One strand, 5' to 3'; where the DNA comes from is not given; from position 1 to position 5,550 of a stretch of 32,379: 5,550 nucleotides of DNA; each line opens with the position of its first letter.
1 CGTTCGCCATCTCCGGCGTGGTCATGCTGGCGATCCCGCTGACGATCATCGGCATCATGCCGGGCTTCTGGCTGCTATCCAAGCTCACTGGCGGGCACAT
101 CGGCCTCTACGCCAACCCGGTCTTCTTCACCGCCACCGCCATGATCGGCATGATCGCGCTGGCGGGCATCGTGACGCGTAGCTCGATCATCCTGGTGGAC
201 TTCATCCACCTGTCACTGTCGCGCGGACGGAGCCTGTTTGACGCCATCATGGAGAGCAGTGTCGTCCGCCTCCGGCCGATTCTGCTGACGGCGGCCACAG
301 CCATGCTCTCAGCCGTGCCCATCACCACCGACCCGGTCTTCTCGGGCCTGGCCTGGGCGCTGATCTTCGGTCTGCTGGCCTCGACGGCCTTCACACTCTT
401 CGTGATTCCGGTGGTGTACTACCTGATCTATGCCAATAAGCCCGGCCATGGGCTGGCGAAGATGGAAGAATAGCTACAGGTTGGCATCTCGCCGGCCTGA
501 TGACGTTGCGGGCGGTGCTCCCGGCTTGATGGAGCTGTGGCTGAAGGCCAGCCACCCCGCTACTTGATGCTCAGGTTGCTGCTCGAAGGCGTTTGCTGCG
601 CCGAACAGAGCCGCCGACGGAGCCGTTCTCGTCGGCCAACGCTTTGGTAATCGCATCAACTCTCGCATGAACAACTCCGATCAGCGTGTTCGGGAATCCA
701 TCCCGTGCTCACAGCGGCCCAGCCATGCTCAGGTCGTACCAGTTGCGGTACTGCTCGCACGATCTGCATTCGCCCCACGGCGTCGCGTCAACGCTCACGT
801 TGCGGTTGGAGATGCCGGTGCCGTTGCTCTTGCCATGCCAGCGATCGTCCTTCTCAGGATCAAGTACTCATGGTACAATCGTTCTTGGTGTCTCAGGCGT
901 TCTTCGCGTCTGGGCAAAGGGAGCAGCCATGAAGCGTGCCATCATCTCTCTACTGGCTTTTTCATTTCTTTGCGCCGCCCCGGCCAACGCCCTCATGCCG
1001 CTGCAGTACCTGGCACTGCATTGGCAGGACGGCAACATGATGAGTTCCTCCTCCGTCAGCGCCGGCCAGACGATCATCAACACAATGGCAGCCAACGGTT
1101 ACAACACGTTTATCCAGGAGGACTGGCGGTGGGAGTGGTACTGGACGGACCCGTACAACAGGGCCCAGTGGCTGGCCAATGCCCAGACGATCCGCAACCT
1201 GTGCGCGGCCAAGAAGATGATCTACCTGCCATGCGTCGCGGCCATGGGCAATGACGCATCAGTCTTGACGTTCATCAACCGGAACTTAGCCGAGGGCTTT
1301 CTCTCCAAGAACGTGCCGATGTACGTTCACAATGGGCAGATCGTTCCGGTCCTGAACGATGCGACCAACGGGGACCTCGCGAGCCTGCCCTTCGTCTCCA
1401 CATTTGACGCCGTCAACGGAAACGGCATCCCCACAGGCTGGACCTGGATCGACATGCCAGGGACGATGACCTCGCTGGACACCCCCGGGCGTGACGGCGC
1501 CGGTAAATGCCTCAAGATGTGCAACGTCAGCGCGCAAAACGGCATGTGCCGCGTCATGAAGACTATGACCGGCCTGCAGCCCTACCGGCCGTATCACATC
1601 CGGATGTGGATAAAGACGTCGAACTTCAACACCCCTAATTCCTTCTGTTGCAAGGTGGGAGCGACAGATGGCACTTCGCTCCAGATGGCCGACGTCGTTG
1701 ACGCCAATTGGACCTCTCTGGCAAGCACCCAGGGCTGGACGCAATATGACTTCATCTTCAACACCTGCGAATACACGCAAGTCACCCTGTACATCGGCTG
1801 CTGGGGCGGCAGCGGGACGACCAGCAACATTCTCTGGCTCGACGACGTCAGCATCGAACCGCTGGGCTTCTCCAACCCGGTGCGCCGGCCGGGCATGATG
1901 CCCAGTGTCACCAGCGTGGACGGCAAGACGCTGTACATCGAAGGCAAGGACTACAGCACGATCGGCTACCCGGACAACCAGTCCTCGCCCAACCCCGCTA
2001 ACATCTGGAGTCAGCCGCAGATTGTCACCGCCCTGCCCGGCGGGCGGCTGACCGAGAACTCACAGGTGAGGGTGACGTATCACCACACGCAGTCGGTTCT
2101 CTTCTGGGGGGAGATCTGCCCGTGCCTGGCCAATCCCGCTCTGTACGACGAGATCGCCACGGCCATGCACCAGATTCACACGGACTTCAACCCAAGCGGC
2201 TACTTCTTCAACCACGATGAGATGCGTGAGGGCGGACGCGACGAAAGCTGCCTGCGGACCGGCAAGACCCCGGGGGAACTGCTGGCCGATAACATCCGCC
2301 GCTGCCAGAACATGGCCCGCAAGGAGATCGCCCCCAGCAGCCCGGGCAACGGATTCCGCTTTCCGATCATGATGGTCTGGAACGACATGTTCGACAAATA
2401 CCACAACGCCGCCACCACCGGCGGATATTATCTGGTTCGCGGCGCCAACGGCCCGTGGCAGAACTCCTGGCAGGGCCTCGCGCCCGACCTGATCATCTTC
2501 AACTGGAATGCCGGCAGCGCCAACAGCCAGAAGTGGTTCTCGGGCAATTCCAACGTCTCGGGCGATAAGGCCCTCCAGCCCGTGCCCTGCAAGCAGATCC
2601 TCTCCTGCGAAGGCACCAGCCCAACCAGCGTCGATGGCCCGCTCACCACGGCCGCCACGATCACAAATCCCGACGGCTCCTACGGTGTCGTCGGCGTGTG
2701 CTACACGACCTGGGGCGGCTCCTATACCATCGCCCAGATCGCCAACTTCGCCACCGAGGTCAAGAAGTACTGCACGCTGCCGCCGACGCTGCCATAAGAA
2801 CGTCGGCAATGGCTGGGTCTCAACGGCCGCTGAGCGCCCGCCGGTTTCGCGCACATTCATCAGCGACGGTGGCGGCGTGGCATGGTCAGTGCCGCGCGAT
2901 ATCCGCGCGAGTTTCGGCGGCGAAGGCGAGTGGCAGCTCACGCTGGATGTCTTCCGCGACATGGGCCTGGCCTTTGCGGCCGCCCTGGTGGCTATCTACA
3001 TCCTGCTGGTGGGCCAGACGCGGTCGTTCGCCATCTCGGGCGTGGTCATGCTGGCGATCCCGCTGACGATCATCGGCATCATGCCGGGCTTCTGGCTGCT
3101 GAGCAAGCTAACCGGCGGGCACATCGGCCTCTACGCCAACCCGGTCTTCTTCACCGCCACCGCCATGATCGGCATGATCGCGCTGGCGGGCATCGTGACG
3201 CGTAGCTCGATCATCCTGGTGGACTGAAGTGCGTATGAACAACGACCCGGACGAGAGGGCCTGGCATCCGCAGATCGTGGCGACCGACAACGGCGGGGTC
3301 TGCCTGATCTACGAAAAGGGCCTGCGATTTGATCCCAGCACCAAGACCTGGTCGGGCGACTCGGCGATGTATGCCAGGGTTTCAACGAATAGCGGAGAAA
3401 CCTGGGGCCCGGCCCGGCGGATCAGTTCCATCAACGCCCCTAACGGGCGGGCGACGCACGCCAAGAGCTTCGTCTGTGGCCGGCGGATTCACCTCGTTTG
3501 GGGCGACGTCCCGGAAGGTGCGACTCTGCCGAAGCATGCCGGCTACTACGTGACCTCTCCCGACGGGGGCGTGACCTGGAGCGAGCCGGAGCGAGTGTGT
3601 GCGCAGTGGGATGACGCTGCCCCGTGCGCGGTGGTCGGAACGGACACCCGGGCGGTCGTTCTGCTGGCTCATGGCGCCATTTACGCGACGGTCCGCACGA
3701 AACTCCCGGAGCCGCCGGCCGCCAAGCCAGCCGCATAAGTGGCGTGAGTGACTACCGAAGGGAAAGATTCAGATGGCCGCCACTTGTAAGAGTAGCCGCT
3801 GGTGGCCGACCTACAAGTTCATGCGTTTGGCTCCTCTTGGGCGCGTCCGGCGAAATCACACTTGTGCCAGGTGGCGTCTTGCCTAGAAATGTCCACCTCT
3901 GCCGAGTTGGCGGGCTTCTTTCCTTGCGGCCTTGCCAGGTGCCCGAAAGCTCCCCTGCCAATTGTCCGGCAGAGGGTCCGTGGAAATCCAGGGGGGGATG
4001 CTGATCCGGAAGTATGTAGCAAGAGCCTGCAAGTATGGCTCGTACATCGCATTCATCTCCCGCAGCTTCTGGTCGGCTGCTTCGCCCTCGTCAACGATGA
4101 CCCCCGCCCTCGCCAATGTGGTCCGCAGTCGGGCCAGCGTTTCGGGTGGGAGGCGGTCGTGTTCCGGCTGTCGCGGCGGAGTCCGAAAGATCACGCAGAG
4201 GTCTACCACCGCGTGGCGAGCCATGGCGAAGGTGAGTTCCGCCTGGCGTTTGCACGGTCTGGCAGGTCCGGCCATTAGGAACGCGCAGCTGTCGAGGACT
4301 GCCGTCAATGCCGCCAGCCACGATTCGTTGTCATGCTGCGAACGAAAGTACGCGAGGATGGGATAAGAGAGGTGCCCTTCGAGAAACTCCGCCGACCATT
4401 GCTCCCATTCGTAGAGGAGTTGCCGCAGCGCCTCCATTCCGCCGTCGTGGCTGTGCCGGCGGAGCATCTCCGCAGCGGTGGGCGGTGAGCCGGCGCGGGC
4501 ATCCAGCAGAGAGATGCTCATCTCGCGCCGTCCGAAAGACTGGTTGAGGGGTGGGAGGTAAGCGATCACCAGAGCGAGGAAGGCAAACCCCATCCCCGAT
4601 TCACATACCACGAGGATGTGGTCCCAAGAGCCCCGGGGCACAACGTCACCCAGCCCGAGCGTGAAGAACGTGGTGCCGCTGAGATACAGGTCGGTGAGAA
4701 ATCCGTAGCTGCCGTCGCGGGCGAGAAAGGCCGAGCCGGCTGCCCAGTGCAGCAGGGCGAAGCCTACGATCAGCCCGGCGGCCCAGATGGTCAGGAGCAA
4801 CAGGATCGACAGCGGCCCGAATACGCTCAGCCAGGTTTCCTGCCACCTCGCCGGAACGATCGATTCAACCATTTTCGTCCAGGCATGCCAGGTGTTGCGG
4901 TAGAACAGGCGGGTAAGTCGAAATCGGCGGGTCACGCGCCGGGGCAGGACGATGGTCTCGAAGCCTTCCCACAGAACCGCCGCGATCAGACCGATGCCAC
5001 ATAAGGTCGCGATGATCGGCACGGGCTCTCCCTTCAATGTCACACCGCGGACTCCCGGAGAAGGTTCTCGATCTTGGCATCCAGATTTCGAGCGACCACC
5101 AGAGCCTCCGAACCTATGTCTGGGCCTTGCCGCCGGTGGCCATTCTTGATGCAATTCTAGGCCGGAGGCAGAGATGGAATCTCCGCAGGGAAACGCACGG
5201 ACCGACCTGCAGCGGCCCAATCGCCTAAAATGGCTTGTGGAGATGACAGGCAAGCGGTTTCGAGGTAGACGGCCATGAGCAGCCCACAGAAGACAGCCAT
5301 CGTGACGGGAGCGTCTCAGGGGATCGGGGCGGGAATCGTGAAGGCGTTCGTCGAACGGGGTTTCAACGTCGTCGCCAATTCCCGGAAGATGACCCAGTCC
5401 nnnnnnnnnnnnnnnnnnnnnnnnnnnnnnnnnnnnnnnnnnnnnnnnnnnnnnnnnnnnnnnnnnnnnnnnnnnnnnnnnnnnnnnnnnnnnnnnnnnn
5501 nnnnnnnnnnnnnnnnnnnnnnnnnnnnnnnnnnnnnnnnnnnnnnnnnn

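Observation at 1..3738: Rearrangement scar: duplicated RND-permease segment with synonymous-only divergence, flanking a secreted-protein gene and fused to a truncated BNR/sialidase fragment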

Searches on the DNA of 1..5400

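Call 72: search_rna_families(source=window, start=1, end=5400, threshold=evalue, max_evalue=0.1)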
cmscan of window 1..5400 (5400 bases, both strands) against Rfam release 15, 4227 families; matches with E-value up to 0.1: 0.
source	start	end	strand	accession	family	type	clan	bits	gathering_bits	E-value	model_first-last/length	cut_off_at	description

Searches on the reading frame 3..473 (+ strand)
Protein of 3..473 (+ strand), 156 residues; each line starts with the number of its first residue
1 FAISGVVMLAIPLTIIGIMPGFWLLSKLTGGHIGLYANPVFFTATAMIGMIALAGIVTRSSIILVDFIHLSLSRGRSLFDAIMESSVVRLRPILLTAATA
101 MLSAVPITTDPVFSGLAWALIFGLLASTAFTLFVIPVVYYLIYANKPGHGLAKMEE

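Call 7: search_protein_families(library=pfam, proteins=[window:3-473:+], max_evalue=0.01)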
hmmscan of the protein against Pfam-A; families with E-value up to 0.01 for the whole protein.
window:3-473:+ (156 aa): 1 family
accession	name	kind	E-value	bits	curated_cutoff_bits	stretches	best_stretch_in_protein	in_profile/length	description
PF00873.25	ACR_tran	-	6.3e-18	64.4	28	1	11-142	888-1020/1021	AcrB/AcrD/AcrF family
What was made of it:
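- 1..473 (+): 3' end of RND permease gene 'A'. It is cut by the contig start and is intact through to its native stop. Pfam ACR_tran, profile positions 888-1020/1021, E=6e-18 (call 7).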

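Call 16: list_cluster_members(proteins=[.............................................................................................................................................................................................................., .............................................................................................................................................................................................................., window:3-473:+, window:3235-3738:+, window:2877-3227:+])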
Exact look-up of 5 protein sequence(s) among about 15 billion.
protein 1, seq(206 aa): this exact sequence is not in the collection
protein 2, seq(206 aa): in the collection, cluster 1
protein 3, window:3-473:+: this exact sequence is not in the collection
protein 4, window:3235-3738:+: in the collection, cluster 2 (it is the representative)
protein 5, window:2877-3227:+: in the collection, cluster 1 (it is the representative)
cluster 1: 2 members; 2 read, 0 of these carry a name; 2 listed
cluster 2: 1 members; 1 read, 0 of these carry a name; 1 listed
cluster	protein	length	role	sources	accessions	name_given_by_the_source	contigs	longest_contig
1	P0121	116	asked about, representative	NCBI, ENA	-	-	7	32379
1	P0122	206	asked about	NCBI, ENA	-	-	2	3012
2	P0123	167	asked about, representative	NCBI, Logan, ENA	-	-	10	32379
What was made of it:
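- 1..473 (+): The window is the whole contig (call 16).
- On RND permease (Pfam ACR_tran / AcrB-CzcA type): The contig starts inside the gene (call 16).
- Checked: The window is the entire contig, so copy A is truncated by the contig end (call 16).
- Window is the whole contig: call 16. Copy A lies at the very end of the contig (call 16).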

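Call 18: find_encoding_contigs(protein=P0122, flank=10000, max_places=10)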
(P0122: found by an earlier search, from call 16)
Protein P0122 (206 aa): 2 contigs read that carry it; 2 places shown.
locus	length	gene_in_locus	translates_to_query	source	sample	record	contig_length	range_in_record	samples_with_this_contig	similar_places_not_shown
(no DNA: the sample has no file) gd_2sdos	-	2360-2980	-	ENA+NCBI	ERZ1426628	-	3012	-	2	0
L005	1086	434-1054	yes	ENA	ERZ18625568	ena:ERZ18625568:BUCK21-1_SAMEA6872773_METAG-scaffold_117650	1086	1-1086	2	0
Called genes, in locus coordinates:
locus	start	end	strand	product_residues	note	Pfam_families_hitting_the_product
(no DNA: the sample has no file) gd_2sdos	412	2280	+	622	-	-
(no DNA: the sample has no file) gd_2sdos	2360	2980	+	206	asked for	PF00873:ACR_tran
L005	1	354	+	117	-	?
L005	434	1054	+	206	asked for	PF00873:ACR_tran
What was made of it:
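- The ORF P0122, which reads S, then B, then the RND 3' end, is found in two assemblies (calls 16, 18).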

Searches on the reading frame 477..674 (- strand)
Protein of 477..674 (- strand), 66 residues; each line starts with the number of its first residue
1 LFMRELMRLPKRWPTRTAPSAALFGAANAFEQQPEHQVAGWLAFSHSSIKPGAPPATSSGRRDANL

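Call 55: search_protein_families(library=pfam, proteins=[window:477-674:-], max_evalue=10)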
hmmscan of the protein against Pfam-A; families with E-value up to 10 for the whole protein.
seq(66 aa): 0 families

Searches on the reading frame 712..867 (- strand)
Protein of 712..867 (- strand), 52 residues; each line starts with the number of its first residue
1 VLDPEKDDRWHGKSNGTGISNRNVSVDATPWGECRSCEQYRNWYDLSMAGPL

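Call 55: search_protein_families(library=pfam, proteins=[window:712-867:-], max_evalue=10)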
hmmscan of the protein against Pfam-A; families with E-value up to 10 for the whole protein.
seq(52 aa): 1 family
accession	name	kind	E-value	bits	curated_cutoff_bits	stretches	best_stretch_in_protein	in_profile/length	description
PF09332.17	Mcm10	-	0.029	14.7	26.8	1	21-48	3-29/56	Mcm10, C-terminal zinc binding motif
